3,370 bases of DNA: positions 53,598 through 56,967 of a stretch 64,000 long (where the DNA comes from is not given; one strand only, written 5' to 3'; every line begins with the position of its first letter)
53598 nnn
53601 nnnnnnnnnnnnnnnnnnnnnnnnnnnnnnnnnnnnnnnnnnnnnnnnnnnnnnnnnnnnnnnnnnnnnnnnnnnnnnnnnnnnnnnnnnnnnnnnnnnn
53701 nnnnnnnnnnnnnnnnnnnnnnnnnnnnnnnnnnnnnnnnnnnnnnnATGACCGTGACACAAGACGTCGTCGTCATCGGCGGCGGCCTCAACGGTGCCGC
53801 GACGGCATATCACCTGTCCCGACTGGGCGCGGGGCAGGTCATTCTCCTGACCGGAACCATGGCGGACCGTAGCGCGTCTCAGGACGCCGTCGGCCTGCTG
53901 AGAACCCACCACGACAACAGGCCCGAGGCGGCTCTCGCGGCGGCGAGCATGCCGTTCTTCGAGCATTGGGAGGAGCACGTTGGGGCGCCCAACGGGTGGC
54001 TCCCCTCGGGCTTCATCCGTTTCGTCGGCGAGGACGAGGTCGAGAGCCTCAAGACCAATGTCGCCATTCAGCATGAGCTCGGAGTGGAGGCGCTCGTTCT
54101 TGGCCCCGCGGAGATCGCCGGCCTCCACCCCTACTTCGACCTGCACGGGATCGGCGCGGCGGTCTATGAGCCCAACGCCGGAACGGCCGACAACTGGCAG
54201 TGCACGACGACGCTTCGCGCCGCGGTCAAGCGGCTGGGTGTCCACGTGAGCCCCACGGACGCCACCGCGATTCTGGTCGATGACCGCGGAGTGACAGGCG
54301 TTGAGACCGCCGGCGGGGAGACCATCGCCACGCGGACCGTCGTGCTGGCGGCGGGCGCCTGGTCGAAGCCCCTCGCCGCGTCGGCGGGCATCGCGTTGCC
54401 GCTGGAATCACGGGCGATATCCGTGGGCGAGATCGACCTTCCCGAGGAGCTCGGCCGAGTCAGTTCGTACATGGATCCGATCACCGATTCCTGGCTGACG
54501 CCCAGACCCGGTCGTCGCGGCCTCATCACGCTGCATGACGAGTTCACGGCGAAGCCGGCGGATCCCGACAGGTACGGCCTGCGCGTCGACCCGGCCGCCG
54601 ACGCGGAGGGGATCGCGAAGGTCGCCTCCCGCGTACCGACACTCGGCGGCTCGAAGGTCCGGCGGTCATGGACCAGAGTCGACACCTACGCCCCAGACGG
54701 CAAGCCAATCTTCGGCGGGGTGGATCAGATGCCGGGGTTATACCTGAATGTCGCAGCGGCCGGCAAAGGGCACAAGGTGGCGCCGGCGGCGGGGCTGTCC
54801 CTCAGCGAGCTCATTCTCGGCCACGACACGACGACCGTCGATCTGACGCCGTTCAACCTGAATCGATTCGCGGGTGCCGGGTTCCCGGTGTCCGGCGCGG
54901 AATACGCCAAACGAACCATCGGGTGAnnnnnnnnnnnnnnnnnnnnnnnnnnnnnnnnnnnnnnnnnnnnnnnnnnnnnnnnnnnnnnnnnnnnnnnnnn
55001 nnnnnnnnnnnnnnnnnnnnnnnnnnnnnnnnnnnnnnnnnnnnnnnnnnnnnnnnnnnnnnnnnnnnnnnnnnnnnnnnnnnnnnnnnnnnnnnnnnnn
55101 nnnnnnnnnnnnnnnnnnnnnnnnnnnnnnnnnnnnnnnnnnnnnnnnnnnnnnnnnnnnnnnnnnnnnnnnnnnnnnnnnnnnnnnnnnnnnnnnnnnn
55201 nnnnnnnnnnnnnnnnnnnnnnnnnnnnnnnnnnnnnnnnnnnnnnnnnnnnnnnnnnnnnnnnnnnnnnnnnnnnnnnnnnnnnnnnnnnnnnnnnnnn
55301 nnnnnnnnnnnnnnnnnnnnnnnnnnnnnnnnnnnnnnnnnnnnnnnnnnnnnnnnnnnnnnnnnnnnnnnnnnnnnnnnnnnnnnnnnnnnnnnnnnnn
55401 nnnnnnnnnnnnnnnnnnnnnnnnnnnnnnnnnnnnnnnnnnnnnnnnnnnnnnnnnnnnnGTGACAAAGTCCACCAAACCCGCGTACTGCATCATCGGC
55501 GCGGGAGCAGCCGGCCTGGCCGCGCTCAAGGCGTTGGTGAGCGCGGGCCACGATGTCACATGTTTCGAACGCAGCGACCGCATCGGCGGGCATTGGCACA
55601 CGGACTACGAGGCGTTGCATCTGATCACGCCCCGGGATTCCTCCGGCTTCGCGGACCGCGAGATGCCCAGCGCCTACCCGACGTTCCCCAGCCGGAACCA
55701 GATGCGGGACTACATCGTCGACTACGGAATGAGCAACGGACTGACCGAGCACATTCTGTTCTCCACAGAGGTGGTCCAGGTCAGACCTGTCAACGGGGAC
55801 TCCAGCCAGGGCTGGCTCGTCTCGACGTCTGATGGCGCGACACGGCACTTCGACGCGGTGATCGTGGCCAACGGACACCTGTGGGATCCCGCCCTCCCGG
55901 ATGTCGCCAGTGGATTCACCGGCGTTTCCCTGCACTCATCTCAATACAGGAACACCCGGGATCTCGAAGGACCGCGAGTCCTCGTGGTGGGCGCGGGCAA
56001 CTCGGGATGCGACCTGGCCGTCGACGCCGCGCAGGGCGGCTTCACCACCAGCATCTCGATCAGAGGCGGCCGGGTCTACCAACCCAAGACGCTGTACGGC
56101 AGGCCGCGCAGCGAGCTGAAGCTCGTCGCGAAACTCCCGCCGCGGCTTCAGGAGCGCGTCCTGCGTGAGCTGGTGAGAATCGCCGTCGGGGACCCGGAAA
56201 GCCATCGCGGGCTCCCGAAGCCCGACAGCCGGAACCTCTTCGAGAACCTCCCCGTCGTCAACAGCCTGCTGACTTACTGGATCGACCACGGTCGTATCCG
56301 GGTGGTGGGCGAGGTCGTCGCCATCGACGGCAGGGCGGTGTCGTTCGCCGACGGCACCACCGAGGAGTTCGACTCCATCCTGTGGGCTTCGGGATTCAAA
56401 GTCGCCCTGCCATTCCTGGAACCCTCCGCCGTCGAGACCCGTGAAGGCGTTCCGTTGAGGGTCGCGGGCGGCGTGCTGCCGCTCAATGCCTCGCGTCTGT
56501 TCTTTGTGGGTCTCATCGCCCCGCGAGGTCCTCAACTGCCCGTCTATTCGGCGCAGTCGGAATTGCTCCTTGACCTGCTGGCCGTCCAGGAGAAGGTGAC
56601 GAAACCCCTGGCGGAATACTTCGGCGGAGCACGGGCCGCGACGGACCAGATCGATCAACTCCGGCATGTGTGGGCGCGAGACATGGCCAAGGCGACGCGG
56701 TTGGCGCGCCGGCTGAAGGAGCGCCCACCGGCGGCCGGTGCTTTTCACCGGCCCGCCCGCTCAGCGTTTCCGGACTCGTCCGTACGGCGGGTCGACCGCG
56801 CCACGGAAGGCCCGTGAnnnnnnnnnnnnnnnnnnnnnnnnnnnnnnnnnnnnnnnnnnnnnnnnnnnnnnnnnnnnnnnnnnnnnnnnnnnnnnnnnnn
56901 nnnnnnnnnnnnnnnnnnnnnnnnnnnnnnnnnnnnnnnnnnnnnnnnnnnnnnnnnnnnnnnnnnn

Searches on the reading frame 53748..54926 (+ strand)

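Call 62: search_protein_families(library=pfam, proteins=[window:53748-54926:+], max_evalue=0.00001)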
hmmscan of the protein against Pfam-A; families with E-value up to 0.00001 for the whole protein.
window:53748-54926:+ (392 aa): 4 families
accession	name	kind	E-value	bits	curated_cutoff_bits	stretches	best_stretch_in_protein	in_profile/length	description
PF01266.30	DAO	-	7.4e-47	161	27.9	1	6-354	1-352/353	FAD dependent oxidoreductase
PF01134.28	GIDA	-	8.4e-08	32.1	22.1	0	136-207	82-153/391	Glucose inhibited division protein A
PF00890.30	FAD_binding_2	-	3.8e-06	26.8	20.4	0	6-207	1-206/414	FAD binding domain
PF07992.20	Pyr_redox_2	-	6.7e-06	26.2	26.1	0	6-37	2-34/291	Pyridine nucleotide-disulphide oxidoreductase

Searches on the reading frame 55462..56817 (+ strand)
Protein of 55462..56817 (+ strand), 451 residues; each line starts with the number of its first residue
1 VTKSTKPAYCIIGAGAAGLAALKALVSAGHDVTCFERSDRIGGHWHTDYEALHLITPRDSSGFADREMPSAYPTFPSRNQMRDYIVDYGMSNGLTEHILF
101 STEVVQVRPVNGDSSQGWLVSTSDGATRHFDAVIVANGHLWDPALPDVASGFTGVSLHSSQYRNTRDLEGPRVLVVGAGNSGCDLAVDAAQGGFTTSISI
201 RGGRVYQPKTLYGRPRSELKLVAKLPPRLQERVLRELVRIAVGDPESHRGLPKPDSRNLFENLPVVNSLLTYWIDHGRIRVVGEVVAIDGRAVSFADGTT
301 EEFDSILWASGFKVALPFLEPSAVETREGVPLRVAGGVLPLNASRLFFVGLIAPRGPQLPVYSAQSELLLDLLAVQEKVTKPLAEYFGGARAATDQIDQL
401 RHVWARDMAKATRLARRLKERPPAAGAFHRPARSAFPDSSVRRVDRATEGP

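Call 62: search_protein_families(library=pfam, proteins=[window:55462-56817:+], max_evalue=0.00001)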
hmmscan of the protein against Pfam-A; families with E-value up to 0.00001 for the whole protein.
window:55462-56817:+ (451 aa): 9 families
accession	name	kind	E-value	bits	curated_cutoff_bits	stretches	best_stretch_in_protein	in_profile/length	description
PF00743.25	FMO-like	-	1e-42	146.7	22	1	10-368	5-387/532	Flavin-binding monooxygenase-like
PF13738.12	Pyr_redox_3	-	5.4e-19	69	30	1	11-207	2-201/305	Pyridine nucleotide-disulphide oxidoreductase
PF07992.20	Pyr_redox_2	-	4.2e-16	59.6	26.1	1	9-195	3-167/291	Pyridine nucleotide-disulphide oxidoreductase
PF01593.30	Amino_oxidase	-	2.7e-11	43.8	19.8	1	17-92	2-65/443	Flavin containing amine oxidoreductase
PF13434.12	Lys_Orn_oxgnase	-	5.4e-10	39.4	21.3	1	75-198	91-216/339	L-lysine 6-monooxygenase/L-ornithine 5-monooxygenase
PF01266.30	DAO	-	1.1e-09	38.7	27.9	0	9-52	2-43/353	FAD dependent oxidoreductase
PF13450.12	NAD_binding_8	-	1.4e-09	38.5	21.9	1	11-47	1-37/68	NAD(P)-binding Rossmann-like domain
PF13454.12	NAD_binding_9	-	3.6e-09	37.2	21.8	0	11-55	2-51/155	FAD-NAD(P)-binding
PF00070.33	Pyr_redox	-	5.2e-07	30.5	22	0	11-42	4-35/82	Pyridine nucleotide-disulphide oxidoreductase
